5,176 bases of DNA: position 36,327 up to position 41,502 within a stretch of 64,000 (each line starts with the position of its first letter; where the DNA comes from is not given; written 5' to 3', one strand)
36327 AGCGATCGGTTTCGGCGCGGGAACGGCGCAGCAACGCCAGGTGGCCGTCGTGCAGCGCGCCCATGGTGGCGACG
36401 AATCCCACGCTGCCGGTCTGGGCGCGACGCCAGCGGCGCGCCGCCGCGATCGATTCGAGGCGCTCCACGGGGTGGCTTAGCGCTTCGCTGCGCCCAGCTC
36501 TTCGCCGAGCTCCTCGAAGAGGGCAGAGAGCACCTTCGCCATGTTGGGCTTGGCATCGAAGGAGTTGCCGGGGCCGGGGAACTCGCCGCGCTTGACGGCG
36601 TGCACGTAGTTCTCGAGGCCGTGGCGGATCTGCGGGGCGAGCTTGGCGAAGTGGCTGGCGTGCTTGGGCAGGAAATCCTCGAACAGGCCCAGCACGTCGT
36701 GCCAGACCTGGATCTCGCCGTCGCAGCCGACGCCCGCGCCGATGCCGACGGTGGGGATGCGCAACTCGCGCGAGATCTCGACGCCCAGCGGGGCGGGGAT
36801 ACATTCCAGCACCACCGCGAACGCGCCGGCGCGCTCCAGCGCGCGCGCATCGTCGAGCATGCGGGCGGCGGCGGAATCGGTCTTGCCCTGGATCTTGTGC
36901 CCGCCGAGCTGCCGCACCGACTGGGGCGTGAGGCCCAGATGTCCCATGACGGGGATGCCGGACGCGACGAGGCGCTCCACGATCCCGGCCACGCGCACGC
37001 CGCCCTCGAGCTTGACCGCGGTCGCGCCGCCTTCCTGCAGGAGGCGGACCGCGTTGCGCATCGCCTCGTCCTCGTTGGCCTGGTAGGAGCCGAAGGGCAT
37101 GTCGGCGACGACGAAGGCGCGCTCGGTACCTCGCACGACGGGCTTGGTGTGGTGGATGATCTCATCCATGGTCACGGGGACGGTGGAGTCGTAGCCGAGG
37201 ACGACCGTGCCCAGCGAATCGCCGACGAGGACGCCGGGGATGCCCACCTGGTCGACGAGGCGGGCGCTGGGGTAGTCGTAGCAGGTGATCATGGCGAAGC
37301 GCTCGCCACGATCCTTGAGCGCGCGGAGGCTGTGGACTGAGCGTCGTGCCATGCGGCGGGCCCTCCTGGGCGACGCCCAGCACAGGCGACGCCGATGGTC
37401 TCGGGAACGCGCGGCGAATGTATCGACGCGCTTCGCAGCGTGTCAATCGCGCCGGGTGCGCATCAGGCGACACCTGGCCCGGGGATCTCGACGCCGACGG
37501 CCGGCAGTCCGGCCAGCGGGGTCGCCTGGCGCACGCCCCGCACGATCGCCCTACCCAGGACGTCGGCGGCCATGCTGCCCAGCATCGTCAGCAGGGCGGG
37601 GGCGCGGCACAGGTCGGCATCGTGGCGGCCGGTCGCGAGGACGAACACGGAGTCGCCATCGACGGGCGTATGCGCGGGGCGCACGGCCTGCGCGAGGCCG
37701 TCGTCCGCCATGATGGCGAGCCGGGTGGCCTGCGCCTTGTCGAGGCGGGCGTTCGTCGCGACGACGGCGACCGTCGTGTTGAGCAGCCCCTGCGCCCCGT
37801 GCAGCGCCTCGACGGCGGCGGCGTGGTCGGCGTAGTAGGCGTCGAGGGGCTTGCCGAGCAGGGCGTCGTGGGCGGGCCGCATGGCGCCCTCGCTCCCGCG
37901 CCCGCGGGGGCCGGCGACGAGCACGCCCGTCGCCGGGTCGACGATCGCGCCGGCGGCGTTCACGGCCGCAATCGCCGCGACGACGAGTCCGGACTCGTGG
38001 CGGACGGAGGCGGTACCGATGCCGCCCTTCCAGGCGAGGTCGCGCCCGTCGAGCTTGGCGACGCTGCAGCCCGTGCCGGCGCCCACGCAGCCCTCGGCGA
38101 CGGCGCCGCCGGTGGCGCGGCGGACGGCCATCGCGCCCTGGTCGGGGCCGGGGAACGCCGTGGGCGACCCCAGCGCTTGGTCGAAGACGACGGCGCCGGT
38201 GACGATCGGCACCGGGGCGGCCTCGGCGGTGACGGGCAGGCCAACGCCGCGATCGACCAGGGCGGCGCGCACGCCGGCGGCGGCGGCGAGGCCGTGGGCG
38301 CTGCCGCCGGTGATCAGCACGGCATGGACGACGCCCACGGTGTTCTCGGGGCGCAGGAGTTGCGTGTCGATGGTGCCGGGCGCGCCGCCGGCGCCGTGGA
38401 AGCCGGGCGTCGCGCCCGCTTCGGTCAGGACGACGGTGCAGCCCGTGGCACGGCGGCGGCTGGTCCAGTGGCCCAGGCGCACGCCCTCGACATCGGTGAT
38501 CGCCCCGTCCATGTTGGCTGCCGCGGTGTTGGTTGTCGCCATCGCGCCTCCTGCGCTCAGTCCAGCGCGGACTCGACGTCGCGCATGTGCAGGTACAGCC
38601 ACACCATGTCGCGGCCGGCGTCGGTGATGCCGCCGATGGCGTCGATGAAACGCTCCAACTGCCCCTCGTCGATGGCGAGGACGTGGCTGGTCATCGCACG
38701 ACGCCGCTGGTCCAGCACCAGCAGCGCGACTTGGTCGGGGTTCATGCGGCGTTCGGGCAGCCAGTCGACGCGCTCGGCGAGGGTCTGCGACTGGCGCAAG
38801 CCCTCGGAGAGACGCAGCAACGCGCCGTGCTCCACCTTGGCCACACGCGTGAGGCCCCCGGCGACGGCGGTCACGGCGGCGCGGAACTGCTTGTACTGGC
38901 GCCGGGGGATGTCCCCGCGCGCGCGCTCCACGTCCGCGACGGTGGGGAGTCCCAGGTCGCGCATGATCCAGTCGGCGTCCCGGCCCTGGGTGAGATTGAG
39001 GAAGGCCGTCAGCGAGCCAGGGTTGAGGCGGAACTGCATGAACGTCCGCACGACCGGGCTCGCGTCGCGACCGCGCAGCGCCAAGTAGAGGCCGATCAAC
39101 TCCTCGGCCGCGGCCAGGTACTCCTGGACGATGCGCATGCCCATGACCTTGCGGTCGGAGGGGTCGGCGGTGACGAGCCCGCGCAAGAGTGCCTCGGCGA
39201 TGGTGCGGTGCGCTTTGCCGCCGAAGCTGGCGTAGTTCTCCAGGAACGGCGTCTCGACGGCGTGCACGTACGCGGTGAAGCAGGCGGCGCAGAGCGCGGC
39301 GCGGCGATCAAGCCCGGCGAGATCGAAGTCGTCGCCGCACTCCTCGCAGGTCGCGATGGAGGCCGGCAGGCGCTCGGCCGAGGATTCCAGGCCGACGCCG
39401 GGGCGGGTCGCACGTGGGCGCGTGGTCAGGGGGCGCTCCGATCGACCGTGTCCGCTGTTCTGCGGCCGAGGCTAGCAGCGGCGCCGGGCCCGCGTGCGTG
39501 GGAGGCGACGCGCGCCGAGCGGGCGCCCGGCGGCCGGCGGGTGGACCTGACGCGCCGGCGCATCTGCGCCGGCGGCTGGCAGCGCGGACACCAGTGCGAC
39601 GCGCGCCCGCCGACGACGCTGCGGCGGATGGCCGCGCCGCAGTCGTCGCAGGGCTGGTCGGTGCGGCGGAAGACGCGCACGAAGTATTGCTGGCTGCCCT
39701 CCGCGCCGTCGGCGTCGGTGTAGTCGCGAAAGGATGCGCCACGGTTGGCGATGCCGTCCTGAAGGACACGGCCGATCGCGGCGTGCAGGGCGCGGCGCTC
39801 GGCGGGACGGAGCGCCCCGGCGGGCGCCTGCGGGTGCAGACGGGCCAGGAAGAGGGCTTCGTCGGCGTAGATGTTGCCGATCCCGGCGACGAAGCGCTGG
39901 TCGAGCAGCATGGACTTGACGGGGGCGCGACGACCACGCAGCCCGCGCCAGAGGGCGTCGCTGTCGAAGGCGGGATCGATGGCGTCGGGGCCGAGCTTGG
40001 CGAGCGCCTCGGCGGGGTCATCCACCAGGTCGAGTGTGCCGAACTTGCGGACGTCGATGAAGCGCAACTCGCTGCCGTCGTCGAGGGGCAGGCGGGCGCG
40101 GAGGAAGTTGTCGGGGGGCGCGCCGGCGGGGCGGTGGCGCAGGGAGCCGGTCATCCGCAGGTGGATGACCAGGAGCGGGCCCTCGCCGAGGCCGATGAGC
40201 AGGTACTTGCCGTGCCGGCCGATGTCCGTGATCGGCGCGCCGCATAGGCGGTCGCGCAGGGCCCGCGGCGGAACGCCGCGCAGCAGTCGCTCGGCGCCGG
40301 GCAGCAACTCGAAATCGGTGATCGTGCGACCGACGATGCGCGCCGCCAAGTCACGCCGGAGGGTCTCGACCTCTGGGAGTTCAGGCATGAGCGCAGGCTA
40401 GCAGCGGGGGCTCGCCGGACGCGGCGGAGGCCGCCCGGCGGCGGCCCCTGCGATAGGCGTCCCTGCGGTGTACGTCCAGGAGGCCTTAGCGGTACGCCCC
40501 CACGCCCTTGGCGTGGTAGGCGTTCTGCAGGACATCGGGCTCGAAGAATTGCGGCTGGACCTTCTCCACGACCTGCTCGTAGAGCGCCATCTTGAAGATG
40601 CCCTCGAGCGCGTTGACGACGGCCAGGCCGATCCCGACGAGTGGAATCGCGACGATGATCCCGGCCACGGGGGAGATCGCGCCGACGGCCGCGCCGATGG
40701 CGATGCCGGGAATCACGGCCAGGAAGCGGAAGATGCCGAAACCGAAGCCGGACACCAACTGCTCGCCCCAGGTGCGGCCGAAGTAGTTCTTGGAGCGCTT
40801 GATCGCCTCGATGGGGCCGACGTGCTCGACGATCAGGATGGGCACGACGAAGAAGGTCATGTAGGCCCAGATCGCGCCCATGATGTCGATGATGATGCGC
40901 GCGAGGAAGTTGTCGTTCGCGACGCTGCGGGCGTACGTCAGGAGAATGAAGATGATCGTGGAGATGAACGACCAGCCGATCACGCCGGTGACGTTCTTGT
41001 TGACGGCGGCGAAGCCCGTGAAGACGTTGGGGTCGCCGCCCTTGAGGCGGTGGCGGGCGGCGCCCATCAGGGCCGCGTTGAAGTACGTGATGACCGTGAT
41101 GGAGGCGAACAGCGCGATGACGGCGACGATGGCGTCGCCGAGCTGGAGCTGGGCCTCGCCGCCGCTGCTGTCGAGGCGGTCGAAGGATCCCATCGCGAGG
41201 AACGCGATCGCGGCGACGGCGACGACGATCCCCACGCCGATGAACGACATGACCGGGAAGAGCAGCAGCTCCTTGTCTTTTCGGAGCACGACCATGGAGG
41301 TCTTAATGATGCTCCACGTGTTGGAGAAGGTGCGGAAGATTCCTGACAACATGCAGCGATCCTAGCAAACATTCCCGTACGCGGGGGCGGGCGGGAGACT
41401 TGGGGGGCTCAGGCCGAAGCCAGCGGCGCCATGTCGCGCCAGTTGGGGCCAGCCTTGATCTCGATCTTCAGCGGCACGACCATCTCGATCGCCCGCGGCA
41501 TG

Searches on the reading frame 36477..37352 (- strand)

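Call 16: search_protein_families(library=pfam, proteins=[window:36477-37352:-], max_evalue=0.0001)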
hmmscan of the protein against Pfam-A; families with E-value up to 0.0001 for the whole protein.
window:36477-37352:- (291 aa): 3 families
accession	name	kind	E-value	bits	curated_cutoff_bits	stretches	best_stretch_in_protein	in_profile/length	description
PF02548.21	Pantoate_transf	-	1.7e-109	365.7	28.7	1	5-260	3-258/259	Ketopantoate hydroxymethyltransferase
PF13714.12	PEP_mutase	-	7e-09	36.1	31.5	1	9-118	1-107/240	Phosphoenolpyruvate phosphomutase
PF01177.27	Asp_Glu_race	-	4.1e-05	23.9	31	0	157-206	48-98/211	Asp/Glu/Hydantoin racemase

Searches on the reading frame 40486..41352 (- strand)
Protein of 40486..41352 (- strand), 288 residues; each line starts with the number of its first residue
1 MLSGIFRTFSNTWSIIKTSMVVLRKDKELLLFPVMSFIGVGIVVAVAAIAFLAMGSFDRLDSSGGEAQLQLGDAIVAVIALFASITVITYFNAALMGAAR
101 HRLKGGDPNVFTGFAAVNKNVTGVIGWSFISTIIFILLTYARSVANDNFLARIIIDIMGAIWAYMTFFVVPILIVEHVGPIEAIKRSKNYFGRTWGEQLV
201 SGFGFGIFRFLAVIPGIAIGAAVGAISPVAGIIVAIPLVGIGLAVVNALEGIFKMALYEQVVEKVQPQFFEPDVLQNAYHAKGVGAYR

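Call 16: search_protein_families(library=pfam, proteins=[window:40486-41352:-], max_evalue=0.0001)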
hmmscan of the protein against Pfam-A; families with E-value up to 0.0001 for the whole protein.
window:40486-41352:- (288 aa): 2 families
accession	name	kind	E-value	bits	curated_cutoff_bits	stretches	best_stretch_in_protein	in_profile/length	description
PF19656.5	DUF6159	-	1.2e-28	100.9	27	1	77-262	5-198/204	Family of unknown function (DUF6159)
PF24400.1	DUF7544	-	2.6e-06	27.3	27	1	152-256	160-256/302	Family of unknown function (DUF7544)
